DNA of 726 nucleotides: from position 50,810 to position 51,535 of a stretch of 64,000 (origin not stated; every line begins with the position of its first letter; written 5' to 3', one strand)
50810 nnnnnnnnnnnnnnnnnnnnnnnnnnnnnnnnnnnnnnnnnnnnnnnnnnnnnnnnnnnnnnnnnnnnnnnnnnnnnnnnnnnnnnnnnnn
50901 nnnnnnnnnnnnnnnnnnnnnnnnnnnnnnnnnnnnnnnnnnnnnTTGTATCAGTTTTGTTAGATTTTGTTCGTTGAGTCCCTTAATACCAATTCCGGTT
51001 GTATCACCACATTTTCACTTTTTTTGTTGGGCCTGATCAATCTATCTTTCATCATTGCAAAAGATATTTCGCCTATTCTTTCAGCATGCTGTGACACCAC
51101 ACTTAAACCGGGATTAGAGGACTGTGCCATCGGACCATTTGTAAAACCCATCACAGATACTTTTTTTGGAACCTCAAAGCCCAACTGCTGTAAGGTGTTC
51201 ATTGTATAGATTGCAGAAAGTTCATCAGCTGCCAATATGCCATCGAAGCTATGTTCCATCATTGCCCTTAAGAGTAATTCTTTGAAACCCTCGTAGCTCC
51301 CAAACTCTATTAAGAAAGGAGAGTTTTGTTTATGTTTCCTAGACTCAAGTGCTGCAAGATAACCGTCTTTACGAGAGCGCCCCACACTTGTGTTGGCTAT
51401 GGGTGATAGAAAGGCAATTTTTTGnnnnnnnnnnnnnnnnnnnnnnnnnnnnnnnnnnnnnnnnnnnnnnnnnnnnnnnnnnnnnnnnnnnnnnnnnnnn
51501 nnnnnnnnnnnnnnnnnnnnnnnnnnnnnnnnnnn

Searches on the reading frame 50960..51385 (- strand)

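Call 58: search_protein_families(library=pfam, proteins=[window:50960-51385:-], max_evalue=1)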
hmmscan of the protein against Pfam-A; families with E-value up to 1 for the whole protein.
window:50960-51385:- (141 aa): 2 families
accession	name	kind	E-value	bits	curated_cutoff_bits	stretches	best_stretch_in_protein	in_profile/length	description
PF13377.12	Peripla_BP_3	-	3.1e-20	73.4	26.5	1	3-138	27-167/167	Periplasmic binding protein-like domain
PF00532.27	Peripla_BP_1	-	0.024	14.6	22.2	1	4-130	138-275/281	Periplasmic binding proteins and sugar binding domain of LacI family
